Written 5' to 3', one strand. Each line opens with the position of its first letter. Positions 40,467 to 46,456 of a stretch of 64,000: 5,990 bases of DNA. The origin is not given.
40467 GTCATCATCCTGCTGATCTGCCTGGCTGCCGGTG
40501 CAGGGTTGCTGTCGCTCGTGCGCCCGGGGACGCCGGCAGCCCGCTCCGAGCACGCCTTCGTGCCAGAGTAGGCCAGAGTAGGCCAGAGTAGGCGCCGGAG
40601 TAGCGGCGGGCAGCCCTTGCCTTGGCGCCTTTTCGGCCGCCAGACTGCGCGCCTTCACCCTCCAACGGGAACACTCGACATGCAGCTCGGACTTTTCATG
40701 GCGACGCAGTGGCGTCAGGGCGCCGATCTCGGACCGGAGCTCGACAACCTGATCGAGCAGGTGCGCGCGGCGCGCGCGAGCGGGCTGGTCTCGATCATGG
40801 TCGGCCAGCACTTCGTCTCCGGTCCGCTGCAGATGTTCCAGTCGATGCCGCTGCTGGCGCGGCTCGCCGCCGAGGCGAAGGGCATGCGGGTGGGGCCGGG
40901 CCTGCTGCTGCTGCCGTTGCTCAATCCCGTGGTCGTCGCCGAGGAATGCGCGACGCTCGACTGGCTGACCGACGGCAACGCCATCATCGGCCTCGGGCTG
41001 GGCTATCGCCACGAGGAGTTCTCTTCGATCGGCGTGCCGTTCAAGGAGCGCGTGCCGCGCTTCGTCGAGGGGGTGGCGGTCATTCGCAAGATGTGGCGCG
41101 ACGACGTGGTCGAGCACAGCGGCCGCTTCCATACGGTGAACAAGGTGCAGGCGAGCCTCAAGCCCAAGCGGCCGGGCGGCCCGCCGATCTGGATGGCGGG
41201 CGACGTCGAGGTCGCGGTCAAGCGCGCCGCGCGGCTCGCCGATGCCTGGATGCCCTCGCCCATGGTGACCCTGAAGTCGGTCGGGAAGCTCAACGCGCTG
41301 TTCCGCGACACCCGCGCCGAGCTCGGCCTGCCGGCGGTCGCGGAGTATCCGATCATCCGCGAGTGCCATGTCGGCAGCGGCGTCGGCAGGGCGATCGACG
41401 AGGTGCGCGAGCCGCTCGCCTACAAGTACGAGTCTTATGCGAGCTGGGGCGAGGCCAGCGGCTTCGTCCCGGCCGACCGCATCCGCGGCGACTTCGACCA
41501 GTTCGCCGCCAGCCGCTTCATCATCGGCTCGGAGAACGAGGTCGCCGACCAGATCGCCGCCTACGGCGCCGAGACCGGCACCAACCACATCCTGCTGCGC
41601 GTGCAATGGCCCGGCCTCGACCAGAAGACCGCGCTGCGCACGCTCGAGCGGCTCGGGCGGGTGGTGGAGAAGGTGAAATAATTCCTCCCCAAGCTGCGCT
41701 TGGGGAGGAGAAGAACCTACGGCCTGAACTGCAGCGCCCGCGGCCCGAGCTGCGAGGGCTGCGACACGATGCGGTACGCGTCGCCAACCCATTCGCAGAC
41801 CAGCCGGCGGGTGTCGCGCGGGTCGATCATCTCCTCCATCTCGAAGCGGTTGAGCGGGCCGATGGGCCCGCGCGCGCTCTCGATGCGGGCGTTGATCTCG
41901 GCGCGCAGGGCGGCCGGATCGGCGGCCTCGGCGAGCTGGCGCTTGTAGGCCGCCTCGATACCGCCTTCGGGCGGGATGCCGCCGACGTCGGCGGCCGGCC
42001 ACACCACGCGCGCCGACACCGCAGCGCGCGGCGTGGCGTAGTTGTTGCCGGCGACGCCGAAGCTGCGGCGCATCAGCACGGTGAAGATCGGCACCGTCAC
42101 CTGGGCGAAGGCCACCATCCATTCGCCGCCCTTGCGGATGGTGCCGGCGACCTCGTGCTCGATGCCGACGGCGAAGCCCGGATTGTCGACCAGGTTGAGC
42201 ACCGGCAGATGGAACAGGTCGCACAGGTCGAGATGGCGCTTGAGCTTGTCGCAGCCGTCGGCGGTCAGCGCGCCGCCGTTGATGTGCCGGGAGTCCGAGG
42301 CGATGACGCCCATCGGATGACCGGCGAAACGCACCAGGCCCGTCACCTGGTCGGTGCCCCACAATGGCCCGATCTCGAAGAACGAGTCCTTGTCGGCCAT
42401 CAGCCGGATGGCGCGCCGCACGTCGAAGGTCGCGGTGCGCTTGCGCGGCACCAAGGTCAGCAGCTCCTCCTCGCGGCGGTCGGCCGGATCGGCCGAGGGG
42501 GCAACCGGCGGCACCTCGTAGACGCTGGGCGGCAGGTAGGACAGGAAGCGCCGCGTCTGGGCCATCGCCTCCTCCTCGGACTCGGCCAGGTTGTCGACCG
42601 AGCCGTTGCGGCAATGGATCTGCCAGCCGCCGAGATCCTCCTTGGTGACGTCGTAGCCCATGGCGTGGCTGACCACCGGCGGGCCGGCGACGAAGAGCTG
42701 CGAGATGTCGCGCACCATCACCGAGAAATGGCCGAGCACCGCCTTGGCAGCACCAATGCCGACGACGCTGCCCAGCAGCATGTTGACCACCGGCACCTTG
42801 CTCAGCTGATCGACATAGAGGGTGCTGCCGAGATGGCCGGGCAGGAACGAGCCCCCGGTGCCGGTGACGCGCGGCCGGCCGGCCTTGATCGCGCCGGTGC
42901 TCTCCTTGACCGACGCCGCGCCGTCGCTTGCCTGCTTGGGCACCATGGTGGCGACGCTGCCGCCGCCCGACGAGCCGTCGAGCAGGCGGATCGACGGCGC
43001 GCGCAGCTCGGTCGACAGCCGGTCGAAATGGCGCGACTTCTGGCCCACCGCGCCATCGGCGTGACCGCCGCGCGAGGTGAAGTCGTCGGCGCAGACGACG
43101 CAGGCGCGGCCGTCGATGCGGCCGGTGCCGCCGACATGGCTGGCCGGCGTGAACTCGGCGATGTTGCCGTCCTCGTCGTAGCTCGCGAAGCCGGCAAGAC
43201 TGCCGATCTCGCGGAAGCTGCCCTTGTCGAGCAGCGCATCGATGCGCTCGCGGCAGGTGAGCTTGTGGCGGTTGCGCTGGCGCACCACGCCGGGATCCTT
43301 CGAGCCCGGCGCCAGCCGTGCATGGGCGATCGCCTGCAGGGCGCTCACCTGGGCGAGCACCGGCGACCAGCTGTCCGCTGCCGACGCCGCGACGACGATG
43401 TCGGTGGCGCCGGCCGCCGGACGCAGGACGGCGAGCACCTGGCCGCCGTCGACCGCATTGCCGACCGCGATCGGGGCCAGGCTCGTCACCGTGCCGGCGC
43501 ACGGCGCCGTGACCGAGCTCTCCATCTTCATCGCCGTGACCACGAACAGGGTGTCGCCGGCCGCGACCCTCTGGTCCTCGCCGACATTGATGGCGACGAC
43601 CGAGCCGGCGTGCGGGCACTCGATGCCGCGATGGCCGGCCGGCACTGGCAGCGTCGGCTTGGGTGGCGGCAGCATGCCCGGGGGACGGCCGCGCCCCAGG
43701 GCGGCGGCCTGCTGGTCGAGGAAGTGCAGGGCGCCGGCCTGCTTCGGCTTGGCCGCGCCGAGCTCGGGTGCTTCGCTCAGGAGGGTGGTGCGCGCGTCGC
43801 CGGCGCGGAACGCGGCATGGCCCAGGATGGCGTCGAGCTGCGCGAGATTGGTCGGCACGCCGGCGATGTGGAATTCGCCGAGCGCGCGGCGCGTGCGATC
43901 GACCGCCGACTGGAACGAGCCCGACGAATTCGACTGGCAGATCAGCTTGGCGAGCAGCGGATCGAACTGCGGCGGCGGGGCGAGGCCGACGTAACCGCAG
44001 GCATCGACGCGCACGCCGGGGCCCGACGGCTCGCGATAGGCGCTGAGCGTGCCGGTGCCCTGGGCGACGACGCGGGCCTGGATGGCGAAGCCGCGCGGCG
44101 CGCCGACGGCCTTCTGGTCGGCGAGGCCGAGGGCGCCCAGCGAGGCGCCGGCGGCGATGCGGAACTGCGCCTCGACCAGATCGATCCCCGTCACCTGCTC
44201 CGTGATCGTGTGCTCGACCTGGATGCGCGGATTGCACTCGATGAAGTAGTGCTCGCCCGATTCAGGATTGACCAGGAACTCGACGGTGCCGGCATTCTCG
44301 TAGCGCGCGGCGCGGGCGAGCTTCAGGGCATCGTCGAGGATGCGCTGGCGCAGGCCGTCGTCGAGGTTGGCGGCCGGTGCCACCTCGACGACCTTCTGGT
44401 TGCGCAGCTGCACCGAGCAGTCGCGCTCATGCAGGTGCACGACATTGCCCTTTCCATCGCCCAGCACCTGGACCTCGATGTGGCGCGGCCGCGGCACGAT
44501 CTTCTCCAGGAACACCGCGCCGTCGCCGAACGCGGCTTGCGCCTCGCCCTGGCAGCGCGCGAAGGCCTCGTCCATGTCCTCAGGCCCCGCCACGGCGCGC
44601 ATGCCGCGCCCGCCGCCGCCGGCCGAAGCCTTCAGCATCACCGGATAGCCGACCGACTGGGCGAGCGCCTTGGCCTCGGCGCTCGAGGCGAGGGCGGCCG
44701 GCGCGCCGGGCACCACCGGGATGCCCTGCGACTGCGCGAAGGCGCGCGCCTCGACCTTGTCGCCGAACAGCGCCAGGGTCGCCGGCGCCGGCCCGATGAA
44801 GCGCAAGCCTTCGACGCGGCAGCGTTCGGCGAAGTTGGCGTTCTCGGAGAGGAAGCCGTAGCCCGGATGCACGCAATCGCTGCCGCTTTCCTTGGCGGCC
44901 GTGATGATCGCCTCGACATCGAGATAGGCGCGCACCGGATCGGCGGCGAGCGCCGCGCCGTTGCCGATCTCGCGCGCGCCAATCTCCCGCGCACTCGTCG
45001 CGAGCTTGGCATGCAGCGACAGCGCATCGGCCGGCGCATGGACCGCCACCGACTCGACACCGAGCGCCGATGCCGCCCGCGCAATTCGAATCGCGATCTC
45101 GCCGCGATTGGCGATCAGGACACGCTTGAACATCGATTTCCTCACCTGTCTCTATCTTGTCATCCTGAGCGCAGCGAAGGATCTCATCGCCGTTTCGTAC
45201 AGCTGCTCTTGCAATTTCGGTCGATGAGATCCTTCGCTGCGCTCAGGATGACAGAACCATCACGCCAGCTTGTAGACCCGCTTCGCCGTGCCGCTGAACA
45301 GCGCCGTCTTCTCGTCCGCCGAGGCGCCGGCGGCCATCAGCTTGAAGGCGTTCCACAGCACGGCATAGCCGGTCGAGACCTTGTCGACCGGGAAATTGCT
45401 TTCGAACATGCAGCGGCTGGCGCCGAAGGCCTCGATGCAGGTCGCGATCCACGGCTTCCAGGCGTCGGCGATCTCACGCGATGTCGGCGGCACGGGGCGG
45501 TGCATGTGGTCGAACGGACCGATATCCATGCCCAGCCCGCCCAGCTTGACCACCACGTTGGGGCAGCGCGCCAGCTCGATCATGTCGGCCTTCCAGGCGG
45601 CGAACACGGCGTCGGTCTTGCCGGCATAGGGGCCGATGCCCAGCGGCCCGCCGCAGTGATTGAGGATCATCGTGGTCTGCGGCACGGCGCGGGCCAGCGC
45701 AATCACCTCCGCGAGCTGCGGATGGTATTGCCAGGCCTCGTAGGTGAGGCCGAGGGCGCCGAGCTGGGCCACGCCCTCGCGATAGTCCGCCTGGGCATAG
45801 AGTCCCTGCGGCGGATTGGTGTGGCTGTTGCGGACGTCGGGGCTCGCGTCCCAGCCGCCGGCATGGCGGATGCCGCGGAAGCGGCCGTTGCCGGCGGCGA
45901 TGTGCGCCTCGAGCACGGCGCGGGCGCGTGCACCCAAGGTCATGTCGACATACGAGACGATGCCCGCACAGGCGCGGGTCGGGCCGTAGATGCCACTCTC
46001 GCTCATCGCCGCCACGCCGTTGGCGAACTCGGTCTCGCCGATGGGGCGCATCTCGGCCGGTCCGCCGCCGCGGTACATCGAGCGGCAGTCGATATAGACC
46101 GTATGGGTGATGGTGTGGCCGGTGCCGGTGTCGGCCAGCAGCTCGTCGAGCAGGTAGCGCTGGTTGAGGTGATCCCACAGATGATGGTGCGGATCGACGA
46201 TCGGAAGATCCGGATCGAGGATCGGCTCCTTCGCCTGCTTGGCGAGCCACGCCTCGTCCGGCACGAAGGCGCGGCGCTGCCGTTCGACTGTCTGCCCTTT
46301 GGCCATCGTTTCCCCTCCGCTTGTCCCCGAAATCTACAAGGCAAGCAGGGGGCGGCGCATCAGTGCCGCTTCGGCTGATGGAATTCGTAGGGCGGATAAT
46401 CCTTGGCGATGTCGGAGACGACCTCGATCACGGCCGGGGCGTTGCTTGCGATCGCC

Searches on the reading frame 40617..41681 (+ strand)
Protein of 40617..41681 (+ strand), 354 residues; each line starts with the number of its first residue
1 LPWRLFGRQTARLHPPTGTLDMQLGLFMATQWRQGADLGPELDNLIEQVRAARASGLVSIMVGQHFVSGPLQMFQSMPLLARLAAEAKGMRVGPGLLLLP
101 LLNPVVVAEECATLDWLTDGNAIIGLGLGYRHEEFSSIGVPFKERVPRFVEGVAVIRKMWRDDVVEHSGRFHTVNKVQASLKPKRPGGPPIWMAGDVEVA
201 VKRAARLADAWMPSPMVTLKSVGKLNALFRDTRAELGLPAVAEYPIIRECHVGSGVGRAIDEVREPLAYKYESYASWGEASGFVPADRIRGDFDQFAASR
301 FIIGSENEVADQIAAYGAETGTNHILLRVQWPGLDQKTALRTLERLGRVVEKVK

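Call 15: search_protein_families(library=pfam, proteins=[window:40617-41681:+], max_evalue=0.001)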
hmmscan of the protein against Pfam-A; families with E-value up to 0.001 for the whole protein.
window:40617-41681:+ (354 aa): 1 family
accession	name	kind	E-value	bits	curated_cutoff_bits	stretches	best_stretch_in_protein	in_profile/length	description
PF00296.26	Bac_luciferase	-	3.1e-46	158.6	27.9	1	22-322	1-312/314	Luciferase-like monooxygenase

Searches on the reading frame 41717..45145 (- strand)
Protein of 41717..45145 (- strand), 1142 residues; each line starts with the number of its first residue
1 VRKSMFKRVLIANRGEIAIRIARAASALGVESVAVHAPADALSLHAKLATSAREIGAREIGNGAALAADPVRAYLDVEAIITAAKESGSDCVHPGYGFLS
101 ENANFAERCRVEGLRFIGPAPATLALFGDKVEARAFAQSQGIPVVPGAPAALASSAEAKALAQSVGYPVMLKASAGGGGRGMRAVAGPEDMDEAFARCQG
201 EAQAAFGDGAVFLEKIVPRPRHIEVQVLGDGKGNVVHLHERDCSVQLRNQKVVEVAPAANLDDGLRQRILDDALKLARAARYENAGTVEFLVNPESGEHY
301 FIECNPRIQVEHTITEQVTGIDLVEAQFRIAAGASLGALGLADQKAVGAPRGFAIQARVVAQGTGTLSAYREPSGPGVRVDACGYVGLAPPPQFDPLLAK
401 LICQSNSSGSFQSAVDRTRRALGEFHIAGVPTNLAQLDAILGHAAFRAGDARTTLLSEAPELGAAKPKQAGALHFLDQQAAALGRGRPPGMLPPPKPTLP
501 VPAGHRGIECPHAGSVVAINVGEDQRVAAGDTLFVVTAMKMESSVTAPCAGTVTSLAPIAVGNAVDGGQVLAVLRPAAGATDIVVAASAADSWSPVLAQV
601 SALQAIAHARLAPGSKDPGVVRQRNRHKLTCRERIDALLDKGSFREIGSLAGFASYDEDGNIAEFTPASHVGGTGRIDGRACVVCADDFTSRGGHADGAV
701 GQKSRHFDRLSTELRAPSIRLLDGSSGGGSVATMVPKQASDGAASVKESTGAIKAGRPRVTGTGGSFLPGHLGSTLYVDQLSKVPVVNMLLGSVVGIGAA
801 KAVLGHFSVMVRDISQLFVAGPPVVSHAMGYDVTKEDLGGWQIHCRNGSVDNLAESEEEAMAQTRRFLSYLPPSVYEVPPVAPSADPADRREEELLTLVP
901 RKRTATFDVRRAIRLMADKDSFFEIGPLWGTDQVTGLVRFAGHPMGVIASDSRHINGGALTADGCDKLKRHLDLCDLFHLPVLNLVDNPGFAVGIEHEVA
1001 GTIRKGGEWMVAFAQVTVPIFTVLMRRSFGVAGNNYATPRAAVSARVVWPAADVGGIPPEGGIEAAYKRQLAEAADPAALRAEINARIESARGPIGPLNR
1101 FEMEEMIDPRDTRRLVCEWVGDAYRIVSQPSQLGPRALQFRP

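Call 15: search_protein_families(library=pfam, proteins=[window:41717-45145:-], max_evalue=0.001)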
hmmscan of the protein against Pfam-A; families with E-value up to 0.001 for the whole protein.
window:41717-45145:- (1142 aa): 9 families
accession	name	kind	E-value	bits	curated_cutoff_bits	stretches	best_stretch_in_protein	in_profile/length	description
PF01039.27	Carboxyl_trans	-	4.2e-84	283.4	22.3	1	623-1117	2-472/493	Carboxyl transferase domain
PF02786.22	CPSase_L_D2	-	2.3e-73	246.7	19.8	1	129-337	1-209/211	Carbamoyl-phosphate synthase L chain, ATP binding domain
PF00289.28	Biotin_carb_N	-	9e-36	123.1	25.5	1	5-123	1-109/110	Biotin carboxylase, N-terminal domain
PF02785.25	Biotin_carb_C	-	5.8e-21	75.1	32.4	1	362-457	15-107/108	Biotin carboxylase C-terminal domain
PF00364.28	Biotin_lipoyl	-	1.9e-10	40.8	22.1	1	508-574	3-73/73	Biotin-requiring enzyme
PF07478.18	Dala_Dala_lig_C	-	2.6e-09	37.3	24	1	138-306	3-174/204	D-ala D-ala ligase C-terminus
PF02222.28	ATP-grasp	-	7.7e-07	29.4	27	1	139-307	5-162/179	ATP-grasp domain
PF13533.13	Biotin_lipoyl_2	-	0.0002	21.5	29.8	0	513-536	8-31/32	Biotin-lipoyl like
PF03255.19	ACCA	-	0.00024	20.8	23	1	940-1024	108-192/310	Acetyl co-enzyme A carboxylase carboxyltransferase-like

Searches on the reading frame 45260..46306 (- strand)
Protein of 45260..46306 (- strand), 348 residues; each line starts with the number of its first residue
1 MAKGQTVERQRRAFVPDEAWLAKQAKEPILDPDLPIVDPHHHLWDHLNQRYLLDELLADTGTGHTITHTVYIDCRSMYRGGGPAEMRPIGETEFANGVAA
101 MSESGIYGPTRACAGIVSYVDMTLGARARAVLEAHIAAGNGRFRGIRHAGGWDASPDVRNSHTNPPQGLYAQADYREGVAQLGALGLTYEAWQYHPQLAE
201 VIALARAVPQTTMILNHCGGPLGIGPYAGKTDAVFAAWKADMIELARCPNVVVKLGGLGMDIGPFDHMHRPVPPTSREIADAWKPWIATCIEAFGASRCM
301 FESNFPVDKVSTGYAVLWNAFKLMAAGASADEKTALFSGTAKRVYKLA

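Call 15: search_protein_families(library=pfam, proteins=[window:45260-46306:-], max_evalue=0.001)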
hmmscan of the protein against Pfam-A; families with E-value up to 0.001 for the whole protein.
window:45260-46306:- (348 aa): 1 family
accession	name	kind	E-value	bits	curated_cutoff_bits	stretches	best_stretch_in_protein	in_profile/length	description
PF04909.20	Amidohydro_2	-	4.9e-33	115.5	26.4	1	38-347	2-289/289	Amidohydrolase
